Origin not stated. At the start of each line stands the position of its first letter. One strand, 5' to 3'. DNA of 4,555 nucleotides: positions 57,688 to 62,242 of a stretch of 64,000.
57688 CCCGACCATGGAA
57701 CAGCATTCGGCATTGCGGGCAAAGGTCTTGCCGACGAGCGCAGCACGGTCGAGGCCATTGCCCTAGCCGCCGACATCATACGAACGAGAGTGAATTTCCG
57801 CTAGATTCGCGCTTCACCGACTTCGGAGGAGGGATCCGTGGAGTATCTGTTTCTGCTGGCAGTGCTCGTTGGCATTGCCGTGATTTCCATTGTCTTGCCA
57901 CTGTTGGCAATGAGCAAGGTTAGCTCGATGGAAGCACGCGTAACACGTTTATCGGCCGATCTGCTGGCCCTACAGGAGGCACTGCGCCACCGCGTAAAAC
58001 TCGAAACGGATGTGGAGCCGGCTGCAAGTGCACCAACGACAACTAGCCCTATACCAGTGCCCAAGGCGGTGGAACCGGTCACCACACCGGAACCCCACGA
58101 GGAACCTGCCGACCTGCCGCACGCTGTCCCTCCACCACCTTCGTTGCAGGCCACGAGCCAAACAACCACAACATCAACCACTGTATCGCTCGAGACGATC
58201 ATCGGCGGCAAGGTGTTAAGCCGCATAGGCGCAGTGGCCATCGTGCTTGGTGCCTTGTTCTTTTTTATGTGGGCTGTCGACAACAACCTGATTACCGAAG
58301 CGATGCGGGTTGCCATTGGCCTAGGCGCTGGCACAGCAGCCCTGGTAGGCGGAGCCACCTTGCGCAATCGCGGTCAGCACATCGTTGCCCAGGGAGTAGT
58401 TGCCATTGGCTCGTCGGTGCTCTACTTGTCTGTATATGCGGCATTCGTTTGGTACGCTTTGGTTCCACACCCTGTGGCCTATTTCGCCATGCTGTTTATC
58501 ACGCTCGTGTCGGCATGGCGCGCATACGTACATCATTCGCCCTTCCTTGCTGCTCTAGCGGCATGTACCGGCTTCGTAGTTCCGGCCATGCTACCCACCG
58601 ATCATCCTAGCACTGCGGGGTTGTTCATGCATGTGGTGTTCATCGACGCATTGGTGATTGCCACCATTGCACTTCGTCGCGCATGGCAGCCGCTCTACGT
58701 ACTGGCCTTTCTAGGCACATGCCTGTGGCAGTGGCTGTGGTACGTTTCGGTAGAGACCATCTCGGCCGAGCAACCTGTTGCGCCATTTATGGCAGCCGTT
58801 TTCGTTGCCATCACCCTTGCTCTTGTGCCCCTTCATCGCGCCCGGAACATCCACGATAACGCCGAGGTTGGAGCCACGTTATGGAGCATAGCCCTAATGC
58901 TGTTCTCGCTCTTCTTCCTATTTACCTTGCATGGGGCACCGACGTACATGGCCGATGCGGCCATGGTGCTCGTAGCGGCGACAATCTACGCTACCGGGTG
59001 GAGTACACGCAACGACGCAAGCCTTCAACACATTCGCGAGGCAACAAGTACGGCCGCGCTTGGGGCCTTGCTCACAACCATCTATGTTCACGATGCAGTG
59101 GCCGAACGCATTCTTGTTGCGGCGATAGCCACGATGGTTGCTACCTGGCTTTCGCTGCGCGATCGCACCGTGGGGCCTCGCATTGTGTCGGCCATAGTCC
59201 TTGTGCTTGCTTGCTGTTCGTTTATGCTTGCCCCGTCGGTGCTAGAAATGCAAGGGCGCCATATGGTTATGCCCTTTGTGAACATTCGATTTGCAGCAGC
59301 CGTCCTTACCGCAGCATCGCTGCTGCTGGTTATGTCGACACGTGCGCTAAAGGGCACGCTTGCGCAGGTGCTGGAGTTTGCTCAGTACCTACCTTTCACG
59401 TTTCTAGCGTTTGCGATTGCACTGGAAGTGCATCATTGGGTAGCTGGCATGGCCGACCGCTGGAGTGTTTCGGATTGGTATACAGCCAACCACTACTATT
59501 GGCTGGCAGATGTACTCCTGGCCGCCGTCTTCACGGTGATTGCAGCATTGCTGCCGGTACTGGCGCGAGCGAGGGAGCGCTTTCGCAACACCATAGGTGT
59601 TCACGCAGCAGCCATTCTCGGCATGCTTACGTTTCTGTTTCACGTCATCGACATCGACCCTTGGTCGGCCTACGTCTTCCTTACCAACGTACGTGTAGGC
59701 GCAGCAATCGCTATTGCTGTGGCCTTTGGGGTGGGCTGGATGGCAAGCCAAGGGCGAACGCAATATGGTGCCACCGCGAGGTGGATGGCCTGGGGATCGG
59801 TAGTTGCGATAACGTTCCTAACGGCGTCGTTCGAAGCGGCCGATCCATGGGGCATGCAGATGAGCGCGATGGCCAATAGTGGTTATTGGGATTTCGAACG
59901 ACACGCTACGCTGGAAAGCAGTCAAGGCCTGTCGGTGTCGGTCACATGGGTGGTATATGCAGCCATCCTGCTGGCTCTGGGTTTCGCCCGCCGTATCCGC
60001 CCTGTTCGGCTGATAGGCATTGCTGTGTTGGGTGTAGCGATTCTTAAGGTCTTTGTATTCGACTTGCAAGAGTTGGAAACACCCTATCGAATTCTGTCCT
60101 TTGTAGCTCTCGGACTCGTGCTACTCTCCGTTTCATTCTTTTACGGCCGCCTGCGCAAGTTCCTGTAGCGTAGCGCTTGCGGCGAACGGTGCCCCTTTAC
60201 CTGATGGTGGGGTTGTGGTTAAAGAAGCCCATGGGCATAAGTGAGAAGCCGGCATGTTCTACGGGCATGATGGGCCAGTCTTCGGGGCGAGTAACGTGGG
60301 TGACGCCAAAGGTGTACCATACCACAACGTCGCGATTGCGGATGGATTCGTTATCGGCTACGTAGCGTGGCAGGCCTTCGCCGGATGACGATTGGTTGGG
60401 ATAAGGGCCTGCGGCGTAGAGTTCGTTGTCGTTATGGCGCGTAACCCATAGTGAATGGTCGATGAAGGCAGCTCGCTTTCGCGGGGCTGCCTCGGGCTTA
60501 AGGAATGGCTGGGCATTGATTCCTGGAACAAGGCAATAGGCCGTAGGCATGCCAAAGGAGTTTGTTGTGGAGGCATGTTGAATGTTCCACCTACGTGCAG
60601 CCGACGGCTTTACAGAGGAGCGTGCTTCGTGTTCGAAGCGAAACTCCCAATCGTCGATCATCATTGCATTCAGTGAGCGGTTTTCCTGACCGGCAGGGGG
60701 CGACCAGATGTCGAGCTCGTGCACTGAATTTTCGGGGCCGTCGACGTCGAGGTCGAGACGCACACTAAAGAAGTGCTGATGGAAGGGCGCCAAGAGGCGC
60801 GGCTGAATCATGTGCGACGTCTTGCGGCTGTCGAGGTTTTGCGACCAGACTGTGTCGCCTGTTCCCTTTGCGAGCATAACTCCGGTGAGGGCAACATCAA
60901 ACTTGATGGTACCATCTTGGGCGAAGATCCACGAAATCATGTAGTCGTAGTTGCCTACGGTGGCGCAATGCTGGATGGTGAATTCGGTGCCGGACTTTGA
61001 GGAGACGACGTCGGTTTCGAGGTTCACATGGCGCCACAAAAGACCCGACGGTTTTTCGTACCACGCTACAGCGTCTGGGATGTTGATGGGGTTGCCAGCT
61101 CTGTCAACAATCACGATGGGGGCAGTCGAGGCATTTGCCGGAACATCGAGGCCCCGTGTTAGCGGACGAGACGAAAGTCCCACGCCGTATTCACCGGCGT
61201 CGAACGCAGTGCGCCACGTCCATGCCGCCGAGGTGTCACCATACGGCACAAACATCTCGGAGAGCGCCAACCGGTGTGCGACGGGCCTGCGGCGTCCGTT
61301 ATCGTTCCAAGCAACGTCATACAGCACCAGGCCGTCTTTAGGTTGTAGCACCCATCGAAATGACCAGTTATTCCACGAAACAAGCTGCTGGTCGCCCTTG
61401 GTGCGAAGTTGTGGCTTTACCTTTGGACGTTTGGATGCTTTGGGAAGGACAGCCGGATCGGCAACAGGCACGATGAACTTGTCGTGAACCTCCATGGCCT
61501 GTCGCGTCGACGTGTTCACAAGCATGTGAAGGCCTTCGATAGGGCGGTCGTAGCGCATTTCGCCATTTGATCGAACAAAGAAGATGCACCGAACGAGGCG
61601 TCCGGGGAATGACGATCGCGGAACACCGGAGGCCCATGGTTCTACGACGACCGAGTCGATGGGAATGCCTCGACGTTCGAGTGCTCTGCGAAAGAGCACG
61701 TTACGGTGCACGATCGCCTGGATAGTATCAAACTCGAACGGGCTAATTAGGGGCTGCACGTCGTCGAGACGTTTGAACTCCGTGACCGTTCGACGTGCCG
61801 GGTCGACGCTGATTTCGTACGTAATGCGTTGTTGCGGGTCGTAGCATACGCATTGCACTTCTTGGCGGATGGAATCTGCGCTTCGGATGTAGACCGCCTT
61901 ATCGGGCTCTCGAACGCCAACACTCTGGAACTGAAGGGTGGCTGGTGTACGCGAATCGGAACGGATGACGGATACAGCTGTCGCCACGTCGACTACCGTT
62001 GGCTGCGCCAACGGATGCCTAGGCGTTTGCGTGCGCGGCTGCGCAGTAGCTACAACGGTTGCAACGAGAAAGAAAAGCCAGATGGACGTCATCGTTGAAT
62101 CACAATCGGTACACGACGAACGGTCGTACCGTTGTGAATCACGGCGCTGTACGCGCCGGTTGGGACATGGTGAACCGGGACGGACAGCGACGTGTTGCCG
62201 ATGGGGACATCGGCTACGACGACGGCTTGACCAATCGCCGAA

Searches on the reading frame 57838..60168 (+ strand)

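Call 76: search_protein_families(library=pfam, proteins=[window:57838-60168:+], max_evalue=0.00001)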
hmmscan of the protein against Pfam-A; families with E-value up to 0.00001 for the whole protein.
window:57838-60168:+ (776 aa): 1 family
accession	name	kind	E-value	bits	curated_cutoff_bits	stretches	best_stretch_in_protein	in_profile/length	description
PF10101.14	DUF2339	-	5.1e-67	227.6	33.6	1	123-771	1-658/659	Predicted membrane protein (DUF2339)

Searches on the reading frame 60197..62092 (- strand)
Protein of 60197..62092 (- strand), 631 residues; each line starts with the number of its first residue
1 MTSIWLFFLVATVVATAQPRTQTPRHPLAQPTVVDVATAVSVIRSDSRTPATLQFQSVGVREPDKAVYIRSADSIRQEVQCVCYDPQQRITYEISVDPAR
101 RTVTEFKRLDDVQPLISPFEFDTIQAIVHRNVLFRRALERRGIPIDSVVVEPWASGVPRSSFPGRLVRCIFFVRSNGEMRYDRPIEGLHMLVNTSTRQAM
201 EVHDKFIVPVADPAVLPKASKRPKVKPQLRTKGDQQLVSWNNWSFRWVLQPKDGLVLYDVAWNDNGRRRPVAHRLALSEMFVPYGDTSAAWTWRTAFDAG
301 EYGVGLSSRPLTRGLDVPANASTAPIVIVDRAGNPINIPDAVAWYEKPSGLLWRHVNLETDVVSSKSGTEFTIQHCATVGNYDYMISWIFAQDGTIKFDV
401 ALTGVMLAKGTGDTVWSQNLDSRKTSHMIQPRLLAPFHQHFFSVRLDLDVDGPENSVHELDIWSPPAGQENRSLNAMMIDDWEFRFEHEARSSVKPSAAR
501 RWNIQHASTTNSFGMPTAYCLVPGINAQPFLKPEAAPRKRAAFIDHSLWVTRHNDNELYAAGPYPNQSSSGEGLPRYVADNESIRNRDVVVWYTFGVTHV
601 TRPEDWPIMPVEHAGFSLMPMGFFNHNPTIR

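Call 76: search_protein_families(library=pfam, proteins=[window:60197-62092:-], max_evalue=0.00001)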
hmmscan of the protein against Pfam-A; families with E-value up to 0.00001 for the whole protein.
window:60197-62092:- (631 aa): 2 families
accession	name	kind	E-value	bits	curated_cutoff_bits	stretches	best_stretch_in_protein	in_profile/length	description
PF01179.26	Cu_amine_oxid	-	2.4e-123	412.5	27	1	234-630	14-407/407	Copper amine oxidase, enzyme domain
PF02728.21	Cu_amine_oxidN3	-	3.5e-07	30.9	22.6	1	116-208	3-97/100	Copper amine oxidase, N3 domain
